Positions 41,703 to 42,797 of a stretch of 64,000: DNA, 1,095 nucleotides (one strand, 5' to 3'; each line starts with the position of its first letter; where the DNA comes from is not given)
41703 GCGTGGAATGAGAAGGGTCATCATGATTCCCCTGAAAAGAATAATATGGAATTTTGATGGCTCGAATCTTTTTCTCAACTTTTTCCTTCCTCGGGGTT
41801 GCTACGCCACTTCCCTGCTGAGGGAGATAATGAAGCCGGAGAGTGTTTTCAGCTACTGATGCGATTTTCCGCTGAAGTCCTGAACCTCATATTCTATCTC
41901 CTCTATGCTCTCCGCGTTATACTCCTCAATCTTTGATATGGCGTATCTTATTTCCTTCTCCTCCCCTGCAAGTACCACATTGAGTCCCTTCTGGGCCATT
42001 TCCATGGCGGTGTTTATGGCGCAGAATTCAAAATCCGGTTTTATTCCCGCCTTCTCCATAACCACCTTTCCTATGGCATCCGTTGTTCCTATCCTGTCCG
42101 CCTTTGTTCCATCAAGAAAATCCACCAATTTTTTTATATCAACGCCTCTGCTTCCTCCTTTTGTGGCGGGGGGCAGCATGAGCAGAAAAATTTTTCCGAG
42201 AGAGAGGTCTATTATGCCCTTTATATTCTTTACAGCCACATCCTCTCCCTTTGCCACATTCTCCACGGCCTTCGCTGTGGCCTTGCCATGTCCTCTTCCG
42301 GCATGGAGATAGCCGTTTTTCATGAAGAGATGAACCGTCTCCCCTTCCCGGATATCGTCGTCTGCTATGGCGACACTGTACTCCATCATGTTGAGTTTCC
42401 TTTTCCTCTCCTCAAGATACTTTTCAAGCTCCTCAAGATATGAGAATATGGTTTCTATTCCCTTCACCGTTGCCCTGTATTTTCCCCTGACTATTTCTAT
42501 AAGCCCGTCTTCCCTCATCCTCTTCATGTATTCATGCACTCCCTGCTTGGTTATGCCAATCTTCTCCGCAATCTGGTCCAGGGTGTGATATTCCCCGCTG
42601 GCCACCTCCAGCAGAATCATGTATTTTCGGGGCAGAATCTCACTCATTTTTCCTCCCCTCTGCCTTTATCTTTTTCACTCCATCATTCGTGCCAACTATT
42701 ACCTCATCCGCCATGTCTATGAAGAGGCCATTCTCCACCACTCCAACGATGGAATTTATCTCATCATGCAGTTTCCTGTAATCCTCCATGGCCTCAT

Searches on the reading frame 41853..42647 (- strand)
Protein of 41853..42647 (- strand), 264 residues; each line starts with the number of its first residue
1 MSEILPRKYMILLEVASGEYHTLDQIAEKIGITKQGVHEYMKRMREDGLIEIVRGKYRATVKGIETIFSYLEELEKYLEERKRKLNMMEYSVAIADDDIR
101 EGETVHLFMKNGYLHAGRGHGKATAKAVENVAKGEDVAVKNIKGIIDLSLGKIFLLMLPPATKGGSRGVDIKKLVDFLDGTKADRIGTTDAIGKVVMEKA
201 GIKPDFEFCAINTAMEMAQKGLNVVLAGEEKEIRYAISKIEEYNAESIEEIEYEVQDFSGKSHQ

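Call 15: search_protein_families(library=pfam, proteins=[window:41853-42647:-], max_evalue=0.001)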
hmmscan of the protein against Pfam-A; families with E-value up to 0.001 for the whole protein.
window:41853-42647:- (264 aa): 10 families
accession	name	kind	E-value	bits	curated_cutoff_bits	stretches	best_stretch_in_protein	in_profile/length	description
PF25211.1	DUF7839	-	3.5e-13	50.1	27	1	147-244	1-96/101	Domain of unknown function (DUF7839)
PF13412.12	HTH_24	-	1.5e-07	31.3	21.9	1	9-51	6-48/48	Winged helix-turn-helix DNA-binding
PF12802.13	MarR_2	-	1.6e-06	28.6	27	1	6-54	5-54/61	MarR family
PF02082.26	Rrf2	-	2.6e-05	24.8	30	1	10-56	12-59/132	Iron-dependent Transcriptional regulator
PF13551.12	HTH_29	-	5.2e-05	23.7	28.1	1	9-58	2-49/64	Winged helix-turn helix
PF08279.18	HTH_11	-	6.3e-05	23.2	25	1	11-56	5-52/55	HTH domain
PF12840.13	HTH_20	-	0.00014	22.2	27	1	9-52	7-50/51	Helix-turn-helix domain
PF13545.12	HTH_Crp_2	-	0.00018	21.8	27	1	22-56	24-57/70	Crp-like helix-turn-helix domain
PF01978.25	TrmB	-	0.00024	21.3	25.6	1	11-58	16-60/68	Sugar-specific transcriptional regulator TrmB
PF25213.1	HVO_A0261_N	-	0.00048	20.4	35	1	12-80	16-83/86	HVO_A0261 N-terminal domain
